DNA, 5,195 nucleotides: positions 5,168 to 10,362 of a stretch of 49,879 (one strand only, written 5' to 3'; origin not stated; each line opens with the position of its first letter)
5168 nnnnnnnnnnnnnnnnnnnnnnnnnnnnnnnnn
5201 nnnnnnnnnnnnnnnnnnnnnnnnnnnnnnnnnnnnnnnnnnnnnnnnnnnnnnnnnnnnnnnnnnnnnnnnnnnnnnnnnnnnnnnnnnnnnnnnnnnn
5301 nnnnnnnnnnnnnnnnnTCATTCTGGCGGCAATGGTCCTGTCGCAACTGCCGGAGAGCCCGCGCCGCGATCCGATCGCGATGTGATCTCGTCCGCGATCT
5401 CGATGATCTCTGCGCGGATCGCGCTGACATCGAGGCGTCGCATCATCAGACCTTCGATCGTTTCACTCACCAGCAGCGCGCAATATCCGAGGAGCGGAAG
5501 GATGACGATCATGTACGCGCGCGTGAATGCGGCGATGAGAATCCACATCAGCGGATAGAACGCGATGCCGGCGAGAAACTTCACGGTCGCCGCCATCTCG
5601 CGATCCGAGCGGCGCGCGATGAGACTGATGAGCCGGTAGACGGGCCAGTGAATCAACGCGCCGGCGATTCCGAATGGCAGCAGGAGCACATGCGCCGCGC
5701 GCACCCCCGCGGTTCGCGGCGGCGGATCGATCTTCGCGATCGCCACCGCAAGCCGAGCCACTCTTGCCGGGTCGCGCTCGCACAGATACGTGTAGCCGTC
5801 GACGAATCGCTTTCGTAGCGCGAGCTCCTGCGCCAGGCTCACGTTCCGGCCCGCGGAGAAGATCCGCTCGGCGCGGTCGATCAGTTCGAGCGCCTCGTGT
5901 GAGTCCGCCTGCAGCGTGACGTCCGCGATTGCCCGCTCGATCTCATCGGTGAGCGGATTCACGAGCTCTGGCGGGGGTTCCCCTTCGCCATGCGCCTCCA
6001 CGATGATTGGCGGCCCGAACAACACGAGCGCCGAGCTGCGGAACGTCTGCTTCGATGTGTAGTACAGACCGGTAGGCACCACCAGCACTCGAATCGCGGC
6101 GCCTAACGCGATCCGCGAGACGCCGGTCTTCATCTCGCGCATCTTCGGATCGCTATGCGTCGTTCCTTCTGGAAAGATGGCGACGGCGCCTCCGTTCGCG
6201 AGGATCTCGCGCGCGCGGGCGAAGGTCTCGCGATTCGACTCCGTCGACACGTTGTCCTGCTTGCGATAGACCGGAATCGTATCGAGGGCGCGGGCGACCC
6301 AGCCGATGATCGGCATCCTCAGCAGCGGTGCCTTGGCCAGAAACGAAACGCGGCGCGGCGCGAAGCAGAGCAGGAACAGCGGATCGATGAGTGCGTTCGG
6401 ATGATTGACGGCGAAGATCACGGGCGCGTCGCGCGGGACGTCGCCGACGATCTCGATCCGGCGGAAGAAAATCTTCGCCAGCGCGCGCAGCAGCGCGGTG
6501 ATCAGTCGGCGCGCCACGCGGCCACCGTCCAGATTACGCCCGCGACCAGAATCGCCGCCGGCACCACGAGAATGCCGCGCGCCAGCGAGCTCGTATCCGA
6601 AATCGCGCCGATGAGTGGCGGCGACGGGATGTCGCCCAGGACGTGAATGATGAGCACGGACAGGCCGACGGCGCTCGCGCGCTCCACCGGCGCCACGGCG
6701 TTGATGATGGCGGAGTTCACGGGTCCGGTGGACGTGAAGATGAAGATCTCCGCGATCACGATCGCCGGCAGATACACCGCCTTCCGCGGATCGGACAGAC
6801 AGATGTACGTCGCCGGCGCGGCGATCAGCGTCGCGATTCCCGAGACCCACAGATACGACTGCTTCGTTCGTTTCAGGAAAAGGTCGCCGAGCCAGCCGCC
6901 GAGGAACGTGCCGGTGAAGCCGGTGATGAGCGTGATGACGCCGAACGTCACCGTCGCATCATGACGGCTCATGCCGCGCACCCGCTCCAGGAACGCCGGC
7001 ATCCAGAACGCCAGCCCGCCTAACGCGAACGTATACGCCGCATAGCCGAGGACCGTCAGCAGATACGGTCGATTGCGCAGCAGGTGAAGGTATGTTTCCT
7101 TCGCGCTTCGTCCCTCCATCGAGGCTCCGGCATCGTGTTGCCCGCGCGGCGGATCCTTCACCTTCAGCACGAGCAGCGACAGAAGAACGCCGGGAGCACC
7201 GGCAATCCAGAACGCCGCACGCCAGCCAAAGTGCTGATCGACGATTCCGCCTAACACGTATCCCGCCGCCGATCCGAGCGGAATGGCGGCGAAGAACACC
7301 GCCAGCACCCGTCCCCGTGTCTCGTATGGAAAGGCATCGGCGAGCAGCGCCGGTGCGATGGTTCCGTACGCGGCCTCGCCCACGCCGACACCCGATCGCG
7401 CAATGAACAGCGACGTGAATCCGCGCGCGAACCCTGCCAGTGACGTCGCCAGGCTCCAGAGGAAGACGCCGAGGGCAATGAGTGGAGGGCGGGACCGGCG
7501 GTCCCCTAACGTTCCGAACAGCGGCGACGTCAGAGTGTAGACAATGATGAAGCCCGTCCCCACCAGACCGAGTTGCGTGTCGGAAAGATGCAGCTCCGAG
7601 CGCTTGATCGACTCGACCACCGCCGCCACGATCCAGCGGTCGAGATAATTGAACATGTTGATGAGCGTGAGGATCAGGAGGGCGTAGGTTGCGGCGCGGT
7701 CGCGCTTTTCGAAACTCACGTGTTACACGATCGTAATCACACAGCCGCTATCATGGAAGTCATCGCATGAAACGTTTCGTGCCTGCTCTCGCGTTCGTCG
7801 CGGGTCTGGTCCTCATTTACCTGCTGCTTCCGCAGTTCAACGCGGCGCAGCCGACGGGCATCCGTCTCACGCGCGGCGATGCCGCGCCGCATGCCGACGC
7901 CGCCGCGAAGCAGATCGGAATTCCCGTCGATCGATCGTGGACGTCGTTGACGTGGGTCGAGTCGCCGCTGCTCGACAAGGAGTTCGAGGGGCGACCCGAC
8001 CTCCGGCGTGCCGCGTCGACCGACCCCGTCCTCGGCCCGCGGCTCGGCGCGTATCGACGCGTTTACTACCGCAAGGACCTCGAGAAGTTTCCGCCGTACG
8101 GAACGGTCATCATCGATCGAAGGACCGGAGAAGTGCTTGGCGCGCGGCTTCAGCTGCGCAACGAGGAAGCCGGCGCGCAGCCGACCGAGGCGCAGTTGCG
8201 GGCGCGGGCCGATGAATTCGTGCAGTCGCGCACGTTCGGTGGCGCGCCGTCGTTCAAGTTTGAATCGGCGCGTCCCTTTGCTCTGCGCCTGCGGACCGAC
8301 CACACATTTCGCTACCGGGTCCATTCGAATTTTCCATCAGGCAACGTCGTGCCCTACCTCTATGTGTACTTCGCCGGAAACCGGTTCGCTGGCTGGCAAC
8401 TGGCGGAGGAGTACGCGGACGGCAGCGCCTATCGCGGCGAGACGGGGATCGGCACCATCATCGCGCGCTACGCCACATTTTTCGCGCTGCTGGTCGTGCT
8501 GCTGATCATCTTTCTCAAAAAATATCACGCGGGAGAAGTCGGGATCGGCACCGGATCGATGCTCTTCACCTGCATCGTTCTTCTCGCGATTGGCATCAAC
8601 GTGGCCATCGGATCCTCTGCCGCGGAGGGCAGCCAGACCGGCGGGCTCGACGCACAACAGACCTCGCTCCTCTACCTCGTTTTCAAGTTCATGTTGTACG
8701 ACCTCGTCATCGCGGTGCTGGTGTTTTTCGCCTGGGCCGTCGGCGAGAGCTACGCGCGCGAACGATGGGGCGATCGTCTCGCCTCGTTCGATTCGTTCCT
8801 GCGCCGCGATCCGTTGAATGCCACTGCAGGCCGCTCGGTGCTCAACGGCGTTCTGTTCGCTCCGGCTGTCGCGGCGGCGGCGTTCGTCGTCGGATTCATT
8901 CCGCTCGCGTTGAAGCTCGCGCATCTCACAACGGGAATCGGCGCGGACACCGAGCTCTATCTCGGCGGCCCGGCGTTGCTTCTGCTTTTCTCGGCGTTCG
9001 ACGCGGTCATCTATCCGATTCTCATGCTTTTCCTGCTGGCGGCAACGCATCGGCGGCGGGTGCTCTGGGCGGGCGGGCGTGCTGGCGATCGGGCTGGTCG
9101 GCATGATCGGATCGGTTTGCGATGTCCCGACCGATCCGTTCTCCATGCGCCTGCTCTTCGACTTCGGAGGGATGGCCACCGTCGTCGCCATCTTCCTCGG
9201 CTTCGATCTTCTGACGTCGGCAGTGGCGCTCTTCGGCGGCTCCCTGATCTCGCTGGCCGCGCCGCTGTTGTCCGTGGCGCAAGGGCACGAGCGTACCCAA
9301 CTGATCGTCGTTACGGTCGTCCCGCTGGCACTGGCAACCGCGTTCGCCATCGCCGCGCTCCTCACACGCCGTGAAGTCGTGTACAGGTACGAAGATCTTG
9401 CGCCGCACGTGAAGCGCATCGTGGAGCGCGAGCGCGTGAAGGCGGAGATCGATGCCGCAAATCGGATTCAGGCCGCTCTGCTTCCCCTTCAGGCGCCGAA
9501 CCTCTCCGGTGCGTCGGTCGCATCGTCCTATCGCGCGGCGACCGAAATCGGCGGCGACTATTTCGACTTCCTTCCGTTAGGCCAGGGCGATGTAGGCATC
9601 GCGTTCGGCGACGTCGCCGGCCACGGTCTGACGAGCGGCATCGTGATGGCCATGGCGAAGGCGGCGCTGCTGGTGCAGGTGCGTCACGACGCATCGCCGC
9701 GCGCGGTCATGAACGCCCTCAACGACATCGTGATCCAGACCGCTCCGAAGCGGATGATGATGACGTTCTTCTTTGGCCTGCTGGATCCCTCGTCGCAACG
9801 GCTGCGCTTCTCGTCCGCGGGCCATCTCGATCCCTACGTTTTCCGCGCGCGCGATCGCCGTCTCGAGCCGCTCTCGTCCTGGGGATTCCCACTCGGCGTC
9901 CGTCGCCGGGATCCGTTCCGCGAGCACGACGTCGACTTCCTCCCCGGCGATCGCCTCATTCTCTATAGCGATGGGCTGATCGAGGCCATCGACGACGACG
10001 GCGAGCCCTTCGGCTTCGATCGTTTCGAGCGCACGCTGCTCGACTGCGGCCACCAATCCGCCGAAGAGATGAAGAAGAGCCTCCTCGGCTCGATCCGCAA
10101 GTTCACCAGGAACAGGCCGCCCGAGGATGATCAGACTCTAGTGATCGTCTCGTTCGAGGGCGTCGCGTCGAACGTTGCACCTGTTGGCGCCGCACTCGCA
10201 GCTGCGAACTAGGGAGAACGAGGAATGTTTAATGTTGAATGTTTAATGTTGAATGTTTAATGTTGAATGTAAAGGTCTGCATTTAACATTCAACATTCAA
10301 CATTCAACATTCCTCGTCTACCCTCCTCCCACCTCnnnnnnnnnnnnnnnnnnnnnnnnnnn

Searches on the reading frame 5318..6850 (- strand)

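Call 26: search_protein_families(library=pfam, proteins=[window:5318-6850:-], max_evalue=0.001)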
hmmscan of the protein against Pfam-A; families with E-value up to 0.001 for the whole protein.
window:5318-6850:- (510 aa): 1 family
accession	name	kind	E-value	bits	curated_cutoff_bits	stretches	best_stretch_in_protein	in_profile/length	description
PF01553.26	Acyltransferase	-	1.9e-22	79.9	23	1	136-260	6-129/132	Acyltransferase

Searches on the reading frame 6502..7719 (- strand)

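Call 26: search_protein_families(library=pfam, proteins=[window:6502-7719:-], max_evalue=0.001)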
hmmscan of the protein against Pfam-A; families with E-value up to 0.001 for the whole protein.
window:6502-7719:- (405 aa): 4 families
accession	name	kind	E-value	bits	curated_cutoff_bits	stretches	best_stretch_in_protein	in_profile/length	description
PF07690.21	MFS_1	-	1.7e-51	175.7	33.4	1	17-358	1-339/347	Major Facilitator Superfamily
PF03137.26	OATP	-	9.1e-25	87.4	25.8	2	208-299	284-375/545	Organic Anion Transporter Polypeptide (OATP) family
PF00083.30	Sugar_tr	-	6.8e-13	48.7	22.3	1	41-192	39-196/452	Sugar (and other) transporter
PF06779.20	MFS_4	-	1.4e-08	34.9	26.3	1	42-396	22-362/364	Uncharacterised MFS-type transporter YbfB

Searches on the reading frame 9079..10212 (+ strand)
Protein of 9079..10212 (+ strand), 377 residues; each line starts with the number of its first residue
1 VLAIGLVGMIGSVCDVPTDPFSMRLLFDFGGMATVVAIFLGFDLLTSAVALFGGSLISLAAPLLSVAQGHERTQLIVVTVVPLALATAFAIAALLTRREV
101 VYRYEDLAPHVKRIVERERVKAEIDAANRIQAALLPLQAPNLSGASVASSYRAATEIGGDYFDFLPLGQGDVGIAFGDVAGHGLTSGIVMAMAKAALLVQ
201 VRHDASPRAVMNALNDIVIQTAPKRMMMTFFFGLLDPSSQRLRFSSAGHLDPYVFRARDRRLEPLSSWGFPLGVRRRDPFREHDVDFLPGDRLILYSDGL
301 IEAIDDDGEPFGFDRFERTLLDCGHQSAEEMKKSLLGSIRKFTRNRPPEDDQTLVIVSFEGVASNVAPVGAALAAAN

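Call 26: search_protein_families(library=pfam, proteins=[window:9079-10212:+], max_evalue=0.001)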
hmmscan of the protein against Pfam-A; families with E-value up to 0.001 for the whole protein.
window:9079-10212:+ (377 aa): 1 family
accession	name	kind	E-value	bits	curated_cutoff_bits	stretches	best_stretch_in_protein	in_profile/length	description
PF07228.17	SpoIIE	-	1e-46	159.8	25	1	169-359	2-191/192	Stage II sporulation protein E (SpoIIE)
